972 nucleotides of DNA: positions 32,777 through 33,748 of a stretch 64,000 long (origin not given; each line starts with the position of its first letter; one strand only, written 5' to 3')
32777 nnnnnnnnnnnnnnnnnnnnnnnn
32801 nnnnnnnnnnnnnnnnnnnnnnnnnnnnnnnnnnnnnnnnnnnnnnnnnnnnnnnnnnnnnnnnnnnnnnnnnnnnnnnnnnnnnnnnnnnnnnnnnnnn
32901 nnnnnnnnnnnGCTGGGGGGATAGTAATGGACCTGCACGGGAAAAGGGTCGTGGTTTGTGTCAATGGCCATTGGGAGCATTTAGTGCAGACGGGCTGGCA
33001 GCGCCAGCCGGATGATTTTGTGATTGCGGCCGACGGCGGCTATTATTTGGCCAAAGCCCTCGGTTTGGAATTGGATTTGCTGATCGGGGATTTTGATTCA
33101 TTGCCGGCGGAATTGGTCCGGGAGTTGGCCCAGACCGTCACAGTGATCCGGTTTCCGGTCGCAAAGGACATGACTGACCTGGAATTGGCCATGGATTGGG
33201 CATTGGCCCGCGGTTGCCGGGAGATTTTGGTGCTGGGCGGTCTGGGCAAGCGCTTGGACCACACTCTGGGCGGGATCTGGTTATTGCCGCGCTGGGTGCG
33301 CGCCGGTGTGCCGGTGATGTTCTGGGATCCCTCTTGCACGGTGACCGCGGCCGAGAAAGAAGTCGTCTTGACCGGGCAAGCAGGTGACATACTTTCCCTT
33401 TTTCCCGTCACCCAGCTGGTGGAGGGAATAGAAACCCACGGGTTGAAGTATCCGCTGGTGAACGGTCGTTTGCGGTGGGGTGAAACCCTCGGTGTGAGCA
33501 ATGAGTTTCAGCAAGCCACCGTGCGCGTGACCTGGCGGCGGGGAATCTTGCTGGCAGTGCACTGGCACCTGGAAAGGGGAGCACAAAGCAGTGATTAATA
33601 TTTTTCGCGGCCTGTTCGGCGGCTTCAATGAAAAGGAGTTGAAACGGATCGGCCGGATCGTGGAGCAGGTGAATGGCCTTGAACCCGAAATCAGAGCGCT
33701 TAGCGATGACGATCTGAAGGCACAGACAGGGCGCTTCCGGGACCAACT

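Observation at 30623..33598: Four-gene insertion between hpf and secA: MobA-like NTase-fold protein plus small membrane protein plus thiT plus thiamine pyrophosphokinase, translationally coupled to secA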

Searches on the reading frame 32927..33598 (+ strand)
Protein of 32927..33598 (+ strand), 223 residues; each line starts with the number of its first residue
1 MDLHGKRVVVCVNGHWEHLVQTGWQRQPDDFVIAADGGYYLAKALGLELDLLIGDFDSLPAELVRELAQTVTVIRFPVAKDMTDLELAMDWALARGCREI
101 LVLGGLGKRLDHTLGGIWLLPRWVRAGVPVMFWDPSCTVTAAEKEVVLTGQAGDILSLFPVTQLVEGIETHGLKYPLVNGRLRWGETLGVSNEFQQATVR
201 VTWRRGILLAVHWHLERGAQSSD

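Call 3: search_protein_families(library=pfam, proteins=[window:32927-33598:+], max_evalue=1)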
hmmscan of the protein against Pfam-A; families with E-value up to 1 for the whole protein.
window:32927-33598:+ (223 aa): 2 families
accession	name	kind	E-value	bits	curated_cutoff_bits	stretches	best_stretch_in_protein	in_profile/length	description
PF04263.21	TPK_catalytic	-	2e-24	86.1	30.7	1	29-131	8-112/113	Thiamin pyrophosphokinase, catalytic domain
PF04265.19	TPK_B1_binding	-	6.6e-15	55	22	1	151-208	9-67/67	Thiamin pyrophosphokinase, vitamin B1 binding domain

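Call 4: search_protein_families(library=ncbifam, proteins=[window:32927-33598:+], max_evalue=1)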
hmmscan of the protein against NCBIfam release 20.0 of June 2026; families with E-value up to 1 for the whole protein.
window:32927-33598:+ (223 aa): 1 family
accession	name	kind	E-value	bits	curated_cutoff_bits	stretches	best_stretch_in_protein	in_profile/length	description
TIGR01378.1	thi_PPkinase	equivalog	2.2e-45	154.7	76.4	1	28-210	21-205/206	thiamine diphosphokinase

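Call 47: find_homologous_proteins(query=window:32927-33595:+, max_evalue=1e-10)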
Query window:32927-33595:+ (223 aa): 39 proteins with E <= 1e-10 among 2031 candidates.
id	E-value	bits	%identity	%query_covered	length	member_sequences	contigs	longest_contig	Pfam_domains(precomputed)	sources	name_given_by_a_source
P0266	1.6e-147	507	100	100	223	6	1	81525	PF04265.20,PF04263.22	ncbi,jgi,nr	ncbi:MAG TPA: thiamine diphosphokinase [Firmicutes bacterium]|nr:thiamine diphosphokinase [Bacillota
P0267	3.8e-37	146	44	87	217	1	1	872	PF04265.20,PF04263.22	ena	-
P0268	2.7e-34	137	43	83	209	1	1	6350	PF04265.20,PF04263.22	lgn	-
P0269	4.7e-34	136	41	81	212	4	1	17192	PF04265.20,PF04263.22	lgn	-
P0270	6.0e-34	135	42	81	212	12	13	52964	PF04265.20,PF04263.22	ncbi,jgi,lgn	ncbi:MAG: thiamine diphosphokinase [Acetivibrionales bacterium]|jgi:thiamine pyrophosphokinase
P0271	5.0e-33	132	38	92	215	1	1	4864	PF04265.20,PF04263.22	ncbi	-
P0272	3.7e-30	123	44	82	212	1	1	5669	PF04265.20,PF04263.22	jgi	jgi:thiamine pyrophosphokinase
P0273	5.1e-30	123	41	83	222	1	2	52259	PF04265.20,PF04263.22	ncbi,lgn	-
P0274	7.3e-30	122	40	87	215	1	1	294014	PF04265.20,PF04263.22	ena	-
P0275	2.7e-29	120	39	82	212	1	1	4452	PF04265.20,PF04263.22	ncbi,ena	-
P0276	2.9e-29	120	43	87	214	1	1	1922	PF04265.20,PF04263.22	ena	-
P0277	3.8e-29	120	42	95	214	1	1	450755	PF04265.20,PF04263.22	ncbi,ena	-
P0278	5.0e-29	119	41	83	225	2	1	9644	PF04265.20,PF04263.22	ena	-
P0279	7.6e-29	119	34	93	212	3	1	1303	PF04265.20,PF04263.22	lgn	-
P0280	3.6e-26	110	39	93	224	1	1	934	PF04265.20,PF04263.22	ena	-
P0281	7.4e-26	109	35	85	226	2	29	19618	PF04265.20,PF04263.22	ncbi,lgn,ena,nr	ncbi:MAG: thiamine diphosphokinase [Firmicutes bacterium]|nr:thiamine diphosphokinase [Bacillota bac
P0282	8.4e-25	106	39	83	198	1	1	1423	PF04265.20,PF04263.22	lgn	-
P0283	5.0e-24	103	37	82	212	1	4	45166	PF04263.22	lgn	-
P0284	1.3e-23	102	36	60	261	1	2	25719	PF04265.20,PF04263.22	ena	-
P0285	1.3e-23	102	39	83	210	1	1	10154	PF04265.20,PF04263.22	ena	-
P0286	2.3e-23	101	38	82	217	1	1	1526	PF04265.20,PF04263.22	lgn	-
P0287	3.7e-23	100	37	82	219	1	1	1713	PF04265.20,PF04263.22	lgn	-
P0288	3.4e-22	97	39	83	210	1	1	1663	PF04265.20,PF04263.22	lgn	-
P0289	6.5e-22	96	36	84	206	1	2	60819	PF04265.20,PF04263.22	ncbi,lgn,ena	-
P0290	1.1e-21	95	34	95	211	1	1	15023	PF04265.20,PF04263.22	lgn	-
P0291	4.3e-21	93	38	96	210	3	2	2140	PF04265.20,PF04263.22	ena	-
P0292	8.0e-20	89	38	86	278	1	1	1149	PF04263.22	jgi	jgi:thiamine pyrophosphokinase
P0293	1.7e-19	88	34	93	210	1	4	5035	PF04265.20,PF04263.22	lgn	-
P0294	8.8e-19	86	33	80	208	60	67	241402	PF04265.20,PF04263.22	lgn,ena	-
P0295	9.6e-19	86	33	82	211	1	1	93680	PF04265.20,PF04263.22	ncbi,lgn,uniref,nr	ncbi:thiamine diphosphokinase [Clostridium sp. C2-6-12]|uniref:thiamine diphosphokinase n=1 Tax=Clos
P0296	1.2e-18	85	35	96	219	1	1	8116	PF04265.20,PF04263.22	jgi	-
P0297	5.7e-18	83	33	82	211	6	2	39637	PF04265.20,PF04263.22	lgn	-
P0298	7.1e-17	80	35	81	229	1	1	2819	PF04265.20,PF04263.22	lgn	-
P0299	6.7e-16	76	37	81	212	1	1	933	PF04265.20,PF04263.22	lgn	-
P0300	2.8e-15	74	36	74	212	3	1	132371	PF04265.20,PF04263.22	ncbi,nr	ncbi:MAG: thiamine diphosphokinase [Actinobacteria bacterium]|nr:thiamine diphosphokinase [Actinomyc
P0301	4.5e-15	74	31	84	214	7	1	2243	PF04265.20,PF04263.22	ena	-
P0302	8.5e-13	66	35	65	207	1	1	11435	PF21275.3,PF04263.22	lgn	-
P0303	9.6e-13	66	33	90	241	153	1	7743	PF04265.20,PF04263.22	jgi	-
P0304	2.6e-12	65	35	76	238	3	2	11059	PF04263.22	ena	-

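Call 48: find_encoding_contigs(protein=P0270, flank=4000, max_places=2)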
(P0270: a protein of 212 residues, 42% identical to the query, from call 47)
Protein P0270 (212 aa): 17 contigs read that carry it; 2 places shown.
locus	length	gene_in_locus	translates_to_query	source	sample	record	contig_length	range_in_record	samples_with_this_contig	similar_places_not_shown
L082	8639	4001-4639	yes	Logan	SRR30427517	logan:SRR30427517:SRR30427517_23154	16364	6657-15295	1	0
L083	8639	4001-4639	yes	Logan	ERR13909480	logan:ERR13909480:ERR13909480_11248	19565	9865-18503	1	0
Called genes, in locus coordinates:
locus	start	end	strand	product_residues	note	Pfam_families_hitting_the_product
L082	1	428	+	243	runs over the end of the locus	PF00481:PP2C, PF13672:PP2C_2, PF07228:SpoIIE (faint)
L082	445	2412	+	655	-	PF00069:Pkinase, PF03109:ABC1 (weak), PF07714:PK_Tyr_Ser-Thr, PF03793:PASTA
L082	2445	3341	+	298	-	PF16745:RsgA_N, PF03193:RsgA_GTPase, PF01926:MMR_HSR1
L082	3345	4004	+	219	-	PF00834:Ribul_P_3_epim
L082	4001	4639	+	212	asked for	PF04263:TPK_catalytic, PF04265:TPK_B1_binding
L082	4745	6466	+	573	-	PF00501:AMP-binding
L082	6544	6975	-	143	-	PF04519:Bactofilin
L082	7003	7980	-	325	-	PF01551:Peptidase_M23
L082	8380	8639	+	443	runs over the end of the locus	?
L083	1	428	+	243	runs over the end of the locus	PF00481:PP2C, PF13672:PP2C_2, PF07228:SpoIIE (faint)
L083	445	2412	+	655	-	PF00069:Pkinase, PF03109:ABC1 (weak), PF07714:PK_Tyr_Ser-Thr, PF03793:PASTA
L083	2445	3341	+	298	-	PF16745:RsgA_N, PF03193:RsgA_GTPase, PF01926:MMR_HSR1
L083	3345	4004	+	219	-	PF00834:Ribul_P_3_epim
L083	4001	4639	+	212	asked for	PF04263:TPK_catalytic, PF04265:TPK_B1_binding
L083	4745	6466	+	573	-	PF00501:AMP-binding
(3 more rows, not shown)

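Call 49: find_encoding_contigs(protein=P0273, flank=4000, max_places=2)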
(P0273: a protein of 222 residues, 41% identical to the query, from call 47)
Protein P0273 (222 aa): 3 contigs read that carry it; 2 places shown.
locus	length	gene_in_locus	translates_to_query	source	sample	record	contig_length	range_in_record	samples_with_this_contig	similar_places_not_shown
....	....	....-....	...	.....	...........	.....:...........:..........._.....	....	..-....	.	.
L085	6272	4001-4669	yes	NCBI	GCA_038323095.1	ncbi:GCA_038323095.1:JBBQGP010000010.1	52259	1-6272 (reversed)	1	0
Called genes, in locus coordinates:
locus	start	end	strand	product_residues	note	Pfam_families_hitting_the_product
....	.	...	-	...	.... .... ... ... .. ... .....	?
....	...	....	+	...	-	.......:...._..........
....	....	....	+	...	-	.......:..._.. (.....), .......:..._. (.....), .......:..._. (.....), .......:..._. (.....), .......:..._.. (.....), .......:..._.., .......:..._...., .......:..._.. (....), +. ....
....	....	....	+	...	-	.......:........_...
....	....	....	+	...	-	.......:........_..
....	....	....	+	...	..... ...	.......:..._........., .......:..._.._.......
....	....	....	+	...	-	?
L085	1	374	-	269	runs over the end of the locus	-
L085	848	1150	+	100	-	PF01575:MaoC_dehydratas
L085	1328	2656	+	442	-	PF13560:HTH_31 (faint), PF00515:TPR_1 (faint), PF07719:TPR_2 (faint), PF13181:TPR_8 (faint), PF13428:TPR_14 (faint), PF13424:TPR_12, PF17874:TPR_MalT, PF13424:TPR_12 (weak), +2 more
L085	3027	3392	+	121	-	PF00072:Response_reg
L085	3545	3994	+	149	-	PF01058:Oxidored_q6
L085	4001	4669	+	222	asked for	PF04263:TPK_catalytic, PF04265:TPK_B1_binding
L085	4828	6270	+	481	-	?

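Call 50: find_encoding_contigs(protein=P0277, flank=4000, max_places=2)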
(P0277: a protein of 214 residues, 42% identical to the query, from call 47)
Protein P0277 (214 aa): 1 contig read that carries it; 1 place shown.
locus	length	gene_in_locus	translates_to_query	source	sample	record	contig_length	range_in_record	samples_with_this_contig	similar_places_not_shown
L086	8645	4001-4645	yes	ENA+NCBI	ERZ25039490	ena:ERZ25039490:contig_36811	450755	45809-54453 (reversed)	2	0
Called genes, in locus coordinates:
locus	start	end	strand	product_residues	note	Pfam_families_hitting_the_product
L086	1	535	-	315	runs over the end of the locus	PF00092:VWA, PF13519:VWA_2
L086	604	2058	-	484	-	PF06253:MTTB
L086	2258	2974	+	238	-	PF06736:TMEM175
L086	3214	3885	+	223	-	PF13886:TM7S3_TM198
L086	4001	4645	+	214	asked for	PF04263:TPK_catalytic, PF04265:TPK_B1_binding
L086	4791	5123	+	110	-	-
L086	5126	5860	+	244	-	PF00072:Response_reg, PF00486:Trans_reg_C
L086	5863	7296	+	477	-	PF13581:HATPase_c_2 (faint), PF00672:HAMP, PF00512:HisKA, PF02518:HATPase_c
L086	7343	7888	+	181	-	PF00258:Flavodoxin_1 (faint)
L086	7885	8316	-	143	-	PF00472:RF-1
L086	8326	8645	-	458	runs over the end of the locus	PF01425:Amidase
